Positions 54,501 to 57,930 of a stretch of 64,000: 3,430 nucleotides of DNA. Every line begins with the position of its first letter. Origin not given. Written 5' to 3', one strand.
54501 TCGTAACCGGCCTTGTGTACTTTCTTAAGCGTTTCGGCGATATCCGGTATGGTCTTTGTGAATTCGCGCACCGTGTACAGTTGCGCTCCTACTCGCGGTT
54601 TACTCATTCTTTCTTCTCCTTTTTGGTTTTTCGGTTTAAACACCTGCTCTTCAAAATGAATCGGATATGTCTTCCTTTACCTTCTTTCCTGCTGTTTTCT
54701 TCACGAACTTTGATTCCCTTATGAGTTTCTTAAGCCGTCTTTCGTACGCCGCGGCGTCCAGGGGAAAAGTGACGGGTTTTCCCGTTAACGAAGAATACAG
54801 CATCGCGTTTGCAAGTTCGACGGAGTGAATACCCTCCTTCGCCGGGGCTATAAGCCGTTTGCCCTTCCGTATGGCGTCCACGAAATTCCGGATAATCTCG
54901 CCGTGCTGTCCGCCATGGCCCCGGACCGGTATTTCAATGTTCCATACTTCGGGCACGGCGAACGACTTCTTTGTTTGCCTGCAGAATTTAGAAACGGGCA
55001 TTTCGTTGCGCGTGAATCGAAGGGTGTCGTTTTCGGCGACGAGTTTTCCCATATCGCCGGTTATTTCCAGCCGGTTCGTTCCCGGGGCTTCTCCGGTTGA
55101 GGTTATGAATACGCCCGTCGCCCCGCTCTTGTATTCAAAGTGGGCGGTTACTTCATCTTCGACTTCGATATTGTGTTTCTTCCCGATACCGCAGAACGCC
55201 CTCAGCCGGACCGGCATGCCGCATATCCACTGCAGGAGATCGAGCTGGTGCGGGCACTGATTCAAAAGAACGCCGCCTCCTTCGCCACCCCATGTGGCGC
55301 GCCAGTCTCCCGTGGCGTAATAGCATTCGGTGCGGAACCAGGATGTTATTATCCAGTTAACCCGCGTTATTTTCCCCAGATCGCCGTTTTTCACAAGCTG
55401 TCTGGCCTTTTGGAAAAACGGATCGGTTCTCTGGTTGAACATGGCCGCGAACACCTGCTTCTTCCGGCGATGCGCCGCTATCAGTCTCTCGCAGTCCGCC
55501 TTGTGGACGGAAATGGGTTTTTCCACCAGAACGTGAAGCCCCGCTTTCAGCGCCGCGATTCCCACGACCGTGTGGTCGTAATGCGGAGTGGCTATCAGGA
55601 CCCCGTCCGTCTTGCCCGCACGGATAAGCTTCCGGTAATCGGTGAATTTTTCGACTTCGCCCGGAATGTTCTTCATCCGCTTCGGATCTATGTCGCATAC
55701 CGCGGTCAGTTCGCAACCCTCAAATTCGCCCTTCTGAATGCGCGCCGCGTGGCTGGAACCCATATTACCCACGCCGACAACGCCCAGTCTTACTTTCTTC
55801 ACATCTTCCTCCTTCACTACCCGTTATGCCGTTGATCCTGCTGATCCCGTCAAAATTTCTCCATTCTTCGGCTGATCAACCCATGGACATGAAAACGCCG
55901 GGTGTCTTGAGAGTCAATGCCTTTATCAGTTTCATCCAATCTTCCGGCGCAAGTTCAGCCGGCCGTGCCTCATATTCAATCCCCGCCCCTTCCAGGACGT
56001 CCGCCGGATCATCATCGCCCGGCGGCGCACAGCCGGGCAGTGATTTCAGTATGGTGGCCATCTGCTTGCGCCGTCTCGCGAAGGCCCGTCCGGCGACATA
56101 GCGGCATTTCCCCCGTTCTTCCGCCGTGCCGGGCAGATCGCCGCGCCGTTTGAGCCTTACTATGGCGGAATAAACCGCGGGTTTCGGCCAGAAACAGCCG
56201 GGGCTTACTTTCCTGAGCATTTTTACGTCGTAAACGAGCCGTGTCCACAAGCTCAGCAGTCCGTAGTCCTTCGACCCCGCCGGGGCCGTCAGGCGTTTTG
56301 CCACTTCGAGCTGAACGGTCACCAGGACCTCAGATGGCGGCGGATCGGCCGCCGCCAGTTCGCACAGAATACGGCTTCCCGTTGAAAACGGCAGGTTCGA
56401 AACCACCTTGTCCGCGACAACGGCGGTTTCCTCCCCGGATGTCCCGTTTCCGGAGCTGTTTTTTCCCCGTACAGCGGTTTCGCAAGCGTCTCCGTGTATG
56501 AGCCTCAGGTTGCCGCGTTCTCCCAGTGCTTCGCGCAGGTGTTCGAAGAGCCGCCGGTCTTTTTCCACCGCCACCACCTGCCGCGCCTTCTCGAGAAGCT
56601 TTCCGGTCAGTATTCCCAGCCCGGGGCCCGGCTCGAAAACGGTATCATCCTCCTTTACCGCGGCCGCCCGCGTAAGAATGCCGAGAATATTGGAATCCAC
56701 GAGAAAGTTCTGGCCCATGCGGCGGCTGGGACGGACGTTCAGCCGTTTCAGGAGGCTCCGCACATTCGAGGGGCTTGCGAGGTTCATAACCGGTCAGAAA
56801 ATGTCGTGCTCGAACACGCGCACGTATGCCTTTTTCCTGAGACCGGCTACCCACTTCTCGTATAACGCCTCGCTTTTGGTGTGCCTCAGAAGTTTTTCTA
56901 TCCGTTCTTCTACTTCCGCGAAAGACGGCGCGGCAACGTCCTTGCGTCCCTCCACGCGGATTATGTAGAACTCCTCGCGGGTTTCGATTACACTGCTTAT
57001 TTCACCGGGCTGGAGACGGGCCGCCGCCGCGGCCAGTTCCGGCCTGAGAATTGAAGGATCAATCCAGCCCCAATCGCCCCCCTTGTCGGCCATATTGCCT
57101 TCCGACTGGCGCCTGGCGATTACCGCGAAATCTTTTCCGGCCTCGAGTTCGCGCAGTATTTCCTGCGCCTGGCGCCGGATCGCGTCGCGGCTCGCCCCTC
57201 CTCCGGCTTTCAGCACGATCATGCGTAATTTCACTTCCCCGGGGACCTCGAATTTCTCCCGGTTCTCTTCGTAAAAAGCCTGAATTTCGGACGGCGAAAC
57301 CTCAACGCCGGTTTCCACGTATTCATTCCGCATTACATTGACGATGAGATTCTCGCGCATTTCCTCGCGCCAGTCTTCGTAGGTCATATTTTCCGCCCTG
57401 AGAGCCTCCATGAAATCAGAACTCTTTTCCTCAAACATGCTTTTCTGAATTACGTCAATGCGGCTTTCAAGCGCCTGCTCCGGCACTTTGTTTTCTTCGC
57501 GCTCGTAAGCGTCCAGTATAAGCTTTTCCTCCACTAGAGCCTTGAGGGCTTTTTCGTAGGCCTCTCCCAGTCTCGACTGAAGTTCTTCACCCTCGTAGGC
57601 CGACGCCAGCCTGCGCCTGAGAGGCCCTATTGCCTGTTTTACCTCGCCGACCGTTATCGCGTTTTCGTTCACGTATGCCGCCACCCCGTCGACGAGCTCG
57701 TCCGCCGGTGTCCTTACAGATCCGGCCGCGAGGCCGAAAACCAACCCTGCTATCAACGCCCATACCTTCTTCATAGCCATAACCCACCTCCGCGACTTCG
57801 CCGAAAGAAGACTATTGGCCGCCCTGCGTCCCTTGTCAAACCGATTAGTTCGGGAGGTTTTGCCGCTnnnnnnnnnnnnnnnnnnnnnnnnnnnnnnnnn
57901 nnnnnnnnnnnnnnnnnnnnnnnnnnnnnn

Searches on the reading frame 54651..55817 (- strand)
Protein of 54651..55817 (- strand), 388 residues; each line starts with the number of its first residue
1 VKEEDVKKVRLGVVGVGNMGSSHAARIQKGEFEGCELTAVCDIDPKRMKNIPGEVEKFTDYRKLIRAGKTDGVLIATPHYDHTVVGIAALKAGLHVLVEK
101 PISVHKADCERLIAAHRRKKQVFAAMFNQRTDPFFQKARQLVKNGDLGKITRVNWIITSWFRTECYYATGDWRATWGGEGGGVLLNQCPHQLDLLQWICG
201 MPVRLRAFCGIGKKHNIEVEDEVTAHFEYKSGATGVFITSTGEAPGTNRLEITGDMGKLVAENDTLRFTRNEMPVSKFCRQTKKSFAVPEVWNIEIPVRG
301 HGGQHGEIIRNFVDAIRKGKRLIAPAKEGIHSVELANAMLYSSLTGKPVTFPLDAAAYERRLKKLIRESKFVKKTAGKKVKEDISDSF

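Call 47: search_protein_families(library=pfam, proteins=[window:54651-55817:-], max_evalue=0.001)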
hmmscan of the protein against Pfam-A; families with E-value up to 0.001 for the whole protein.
window:54651-55817:- (388 aa): 3 families
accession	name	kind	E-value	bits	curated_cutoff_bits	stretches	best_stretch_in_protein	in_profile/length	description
PF22725.1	GFO_IDH_MocA_C3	-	5.2e-29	101.2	27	1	135-259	1-123/124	GFO/IDH/MocA C-terminal domain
PF02894.22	GFO_IDH_MocA_C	-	2.4e-24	86.8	22.9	1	139-350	1-217/218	Oxidoreductase family, C-terminal alpha/beta domain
PF01408.29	GFO_IDH_MocA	-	1.9e-22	80.7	24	1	10-124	2-117/120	Oxidoreductase family, NAD-binding Rossmann fold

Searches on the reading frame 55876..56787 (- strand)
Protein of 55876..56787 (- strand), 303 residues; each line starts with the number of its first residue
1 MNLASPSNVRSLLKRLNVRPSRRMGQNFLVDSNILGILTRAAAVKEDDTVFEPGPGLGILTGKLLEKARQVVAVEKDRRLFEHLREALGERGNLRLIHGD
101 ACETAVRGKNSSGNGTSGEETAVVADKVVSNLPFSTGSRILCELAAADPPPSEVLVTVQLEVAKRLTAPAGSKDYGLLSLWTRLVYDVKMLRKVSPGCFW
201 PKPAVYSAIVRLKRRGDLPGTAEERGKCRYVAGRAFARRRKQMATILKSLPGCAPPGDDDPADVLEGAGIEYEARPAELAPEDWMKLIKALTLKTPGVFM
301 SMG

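Call 47: search_protein_families(library=pfam, proteins=[window:55876-56787:-], max_evalue=0.001)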
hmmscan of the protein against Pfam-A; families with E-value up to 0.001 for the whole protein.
window:55876-56787:- (303 aa): 1 family
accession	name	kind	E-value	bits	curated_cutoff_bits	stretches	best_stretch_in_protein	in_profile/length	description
PF00398.26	RrnaAD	-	1.8e-45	155.5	24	1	22-250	6-226/263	Ribosomal RNA adenine dimethylase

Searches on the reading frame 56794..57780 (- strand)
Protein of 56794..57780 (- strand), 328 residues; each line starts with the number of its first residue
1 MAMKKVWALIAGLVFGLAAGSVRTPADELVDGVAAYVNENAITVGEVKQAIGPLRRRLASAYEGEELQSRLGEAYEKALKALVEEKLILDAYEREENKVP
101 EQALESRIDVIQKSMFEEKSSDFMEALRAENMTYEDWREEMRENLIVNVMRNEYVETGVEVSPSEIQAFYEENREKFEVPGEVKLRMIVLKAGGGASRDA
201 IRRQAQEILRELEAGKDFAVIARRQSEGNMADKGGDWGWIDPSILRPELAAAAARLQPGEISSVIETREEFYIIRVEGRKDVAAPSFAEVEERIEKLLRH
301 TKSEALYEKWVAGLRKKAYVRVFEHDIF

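Call 47: search_protein_families(library=pfam, proteins=[window:56794-57780:-], max_evalue=0.001)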
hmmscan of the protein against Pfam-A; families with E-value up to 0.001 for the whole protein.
window:56794-57780:- (328 aa): 6 families
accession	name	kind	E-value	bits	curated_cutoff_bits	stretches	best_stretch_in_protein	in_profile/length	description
PF00639.27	Rotamase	-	8.7e-19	68.7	21.7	1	195-277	12-96/97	PPIC-type PPIASE domain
PF13145.12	Rotamase_2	-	1.5e-16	61.7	27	1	161-292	1-121/121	PPIC-type PPIASE domain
PF13616.12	Rotamase_3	-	3.2e-14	53.9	22.5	1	178-279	11-115/116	PPIC-type PPIASE domain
PF13624.11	SurA_N_3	-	1.2e-12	48.5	27.2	1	6-149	16-160/162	SurA-like N-terminal domain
PF09312.16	SurA_N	-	9.4e-07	29.5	30.8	1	30-150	1-117/118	SurA N-terminal domain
PF13623.11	SurA_N_2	-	1.7e-06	28.4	28.5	1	30-117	39-130/145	SurA-like N-terminal domain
